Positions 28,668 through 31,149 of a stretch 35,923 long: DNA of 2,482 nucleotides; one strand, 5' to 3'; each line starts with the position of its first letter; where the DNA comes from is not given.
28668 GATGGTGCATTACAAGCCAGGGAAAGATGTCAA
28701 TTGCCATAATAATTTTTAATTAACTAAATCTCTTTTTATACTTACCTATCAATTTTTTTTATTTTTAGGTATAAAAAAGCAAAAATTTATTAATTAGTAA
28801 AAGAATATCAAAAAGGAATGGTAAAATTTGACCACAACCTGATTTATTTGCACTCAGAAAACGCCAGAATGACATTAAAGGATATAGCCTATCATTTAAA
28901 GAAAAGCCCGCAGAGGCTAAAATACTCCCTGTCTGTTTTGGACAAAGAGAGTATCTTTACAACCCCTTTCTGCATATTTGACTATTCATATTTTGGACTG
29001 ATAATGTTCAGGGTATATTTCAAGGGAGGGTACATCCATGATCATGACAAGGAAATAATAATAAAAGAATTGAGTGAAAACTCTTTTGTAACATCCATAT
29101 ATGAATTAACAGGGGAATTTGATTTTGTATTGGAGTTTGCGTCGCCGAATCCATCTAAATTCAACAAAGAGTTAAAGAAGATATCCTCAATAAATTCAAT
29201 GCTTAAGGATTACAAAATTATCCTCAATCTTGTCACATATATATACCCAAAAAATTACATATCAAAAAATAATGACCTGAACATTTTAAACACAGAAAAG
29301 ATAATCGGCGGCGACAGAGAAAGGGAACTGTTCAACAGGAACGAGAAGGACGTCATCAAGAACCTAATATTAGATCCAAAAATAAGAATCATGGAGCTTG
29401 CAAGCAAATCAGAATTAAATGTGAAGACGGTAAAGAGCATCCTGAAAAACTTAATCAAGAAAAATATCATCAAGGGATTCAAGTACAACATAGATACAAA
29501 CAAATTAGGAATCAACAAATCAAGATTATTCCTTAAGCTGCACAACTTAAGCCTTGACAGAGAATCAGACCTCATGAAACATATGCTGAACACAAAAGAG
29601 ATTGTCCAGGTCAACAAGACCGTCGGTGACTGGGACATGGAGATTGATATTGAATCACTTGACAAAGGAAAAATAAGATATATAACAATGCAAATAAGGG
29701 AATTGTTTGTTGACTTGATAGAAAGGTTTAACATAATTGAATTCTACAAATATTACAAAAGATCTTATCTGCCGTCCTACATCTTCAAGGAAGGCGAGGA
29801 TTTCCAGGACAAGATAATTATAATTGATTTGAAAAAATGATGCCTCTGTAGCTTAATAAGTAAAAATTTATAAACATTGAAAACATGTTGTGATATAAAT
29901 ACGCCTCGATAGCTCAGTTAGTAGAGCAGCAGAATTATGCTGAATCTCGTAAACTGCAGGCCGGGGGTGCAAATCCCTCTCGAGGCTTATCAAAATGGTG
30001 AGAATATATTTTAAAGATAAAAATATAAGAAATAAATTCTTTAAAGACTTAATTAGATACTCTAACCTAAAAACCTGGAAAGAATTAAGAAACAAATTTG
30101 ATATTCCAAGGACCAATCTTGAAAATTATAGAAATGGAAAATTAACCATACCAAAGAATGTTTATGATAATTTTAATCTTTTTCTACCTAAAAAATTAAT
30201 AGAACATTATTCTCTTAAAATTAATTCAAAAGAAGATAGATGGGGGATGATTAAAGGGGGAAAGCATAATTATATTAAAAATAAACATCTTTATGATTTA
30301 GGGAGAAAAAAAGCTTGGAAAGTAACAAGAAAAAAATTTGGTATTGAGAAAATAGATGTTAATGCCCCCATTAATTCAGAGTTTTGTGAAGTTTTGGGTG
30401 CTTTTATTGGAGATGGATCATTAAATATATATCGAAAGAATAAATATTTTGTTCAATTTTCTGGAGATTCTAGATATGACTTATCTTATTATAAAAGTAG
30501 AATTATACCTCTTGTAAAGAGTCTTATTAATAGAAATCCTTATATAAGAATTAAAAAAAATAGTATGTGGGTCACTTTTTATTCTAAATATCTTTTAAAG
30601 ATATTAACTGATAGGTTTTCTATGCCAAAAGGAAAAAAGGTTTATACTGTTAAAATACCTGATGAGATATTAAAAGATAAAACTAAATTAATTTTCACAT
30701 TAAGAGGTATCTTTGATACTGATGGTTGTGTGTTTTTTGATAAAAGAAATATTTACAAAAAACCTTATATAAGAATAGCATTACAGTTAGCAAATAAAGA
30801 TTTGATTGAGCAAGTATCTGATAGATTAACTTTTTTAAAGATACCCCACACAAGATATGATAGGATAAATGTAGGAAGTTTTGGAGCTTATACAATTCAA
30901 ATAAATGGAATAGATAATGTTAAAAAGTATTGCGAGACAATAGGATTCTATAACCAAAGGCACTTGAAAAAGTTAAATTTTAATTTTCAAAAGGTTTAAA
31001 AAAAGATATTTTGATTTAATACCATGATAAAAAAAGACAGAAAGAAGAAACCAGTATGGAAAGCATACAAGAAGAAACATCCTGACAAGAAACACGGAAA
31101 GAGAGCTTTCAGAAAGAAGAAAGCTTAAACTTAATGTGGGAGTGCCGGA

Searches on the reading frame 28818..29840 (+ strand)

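Call 18: search_protein_families(library=pfam, proteins=[window:28818-29840:+], max_evalue=0.001)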
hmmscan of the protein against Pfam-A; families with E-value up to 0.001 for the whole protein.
window:28818-29840:+ (340 aa): 2 families
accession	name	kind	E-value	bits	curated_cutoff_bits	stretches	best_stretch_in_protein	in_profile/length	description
PF13412.12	HTH_24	-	5.8e-07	29.4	21.9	1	173-219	2-48/48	Winged helix-turn-helix DNA-binding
PF01037.27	AsnC_trans_reg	-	7.4e-07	29.4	25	1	78-126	11-60/73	Lrp/AsnC ligand binding domain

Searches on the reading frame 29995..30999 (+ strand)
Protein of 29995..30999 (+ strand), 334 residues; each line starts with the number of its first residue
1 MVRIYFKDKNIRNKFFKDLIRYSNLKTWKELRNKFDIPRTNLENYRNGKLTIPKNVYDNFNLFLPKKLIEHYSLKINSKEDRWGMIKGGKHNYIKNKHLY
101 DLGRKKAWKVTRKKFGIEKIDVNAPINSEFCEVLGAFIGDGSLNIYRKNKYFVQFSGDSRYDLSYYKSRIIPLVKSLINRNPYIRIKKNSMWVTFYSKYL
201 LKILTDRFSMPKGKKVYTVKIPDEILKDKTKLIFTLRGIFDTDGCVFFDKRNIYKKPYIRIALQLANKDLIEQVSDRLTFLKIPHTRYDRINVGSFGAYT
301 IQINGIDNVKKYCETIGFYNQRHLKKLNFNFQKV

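Call 9: find_encoding_contigs(protein=window:29995-30999:+, flank=10000, max_places=6)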
Protein window:29995-30999:+ (334 aa): 6 contigs read that carry it; 6 places shown.
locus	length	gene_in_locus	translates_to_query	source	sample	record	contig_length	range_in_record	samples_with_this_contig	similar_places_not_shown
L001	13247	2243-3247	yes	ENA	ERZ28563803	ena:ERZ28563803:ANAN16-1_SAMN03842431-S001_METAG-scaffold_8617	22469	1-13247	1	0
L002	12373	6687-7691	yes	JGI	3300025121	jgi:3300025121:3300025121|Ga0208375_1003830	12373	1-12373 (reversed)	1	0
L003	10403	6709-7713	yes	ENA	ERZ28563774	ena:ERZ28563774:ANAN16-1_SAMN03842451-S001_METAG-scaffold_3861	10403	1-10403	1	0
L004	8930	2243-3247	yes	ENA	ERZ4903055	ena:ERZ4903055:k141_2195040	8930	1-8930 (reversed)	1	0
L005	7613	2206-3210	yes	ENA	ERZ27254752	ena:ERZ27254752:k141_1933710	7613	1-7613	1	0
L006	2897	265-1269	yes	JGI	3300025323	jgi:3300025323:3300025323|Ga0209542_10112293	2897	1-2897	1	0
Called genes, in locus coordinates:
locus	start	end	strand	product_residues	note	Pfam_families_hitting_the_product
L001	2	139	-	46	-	?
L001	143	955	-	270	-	-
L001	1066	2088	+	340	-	PF13412:HTH_24 (faint), PF01037:AsnC_trans_reg (faint)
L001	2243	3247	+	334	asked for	PF14528:LAGLIDADG_3 (weak)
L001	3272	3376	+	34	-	-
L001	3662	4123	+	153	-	-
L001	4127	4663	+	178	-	PF00406:ADK, PF02223:Thymidylate_kin (faint), PF13207:AAA_17, PF13238:AAA_18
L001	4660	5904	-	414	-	PF18195:GatD_N (faint), PF00710:Asparaginase, PF17763:Asparaginase_C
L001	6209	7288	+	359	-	PF00091:Tubulin, PF12327:FtsZ_C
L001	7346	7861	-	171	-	PF14512:TM1586_NiRdase (faint), PF00881:Nitroreductase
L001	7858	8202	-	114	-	PF01934:HepT-like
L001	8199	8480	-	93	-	PF01909:NTP_transf_2, PF18765:Polbeta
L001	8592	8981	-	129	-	-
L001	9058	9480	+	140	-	PF00892:EamA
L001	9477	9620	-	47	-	-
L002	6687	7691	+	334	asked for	PF14528:LAGLIDADG_3 (weak)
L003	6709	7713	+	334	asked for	PF14528:LAGLIDADG_3 (weak)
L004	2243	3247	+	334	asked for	PF14528:LAGLIDADG_3 (weak)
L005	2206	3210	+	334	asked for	PF14528:LAGLIDADG_3 (weak)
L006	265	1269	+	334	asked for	PF14528:LAGLIDADG_3 (weak)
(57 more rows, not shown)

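Call 18: search_protein_families(library=pfam, proteins=[window:29995-30999:+], max_evalue=0.001)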
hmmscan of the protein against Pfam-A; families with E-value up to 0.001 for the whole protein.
window:29995-30999:+ (334 aa): 1 family
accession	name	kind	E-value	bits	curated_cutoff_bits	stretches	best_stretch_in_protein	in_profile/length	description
PF14528.11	LAGLIDADG_3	-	2.9e-09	37.5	22.5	1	236-317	7-82/82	LAGLIDADG-like domain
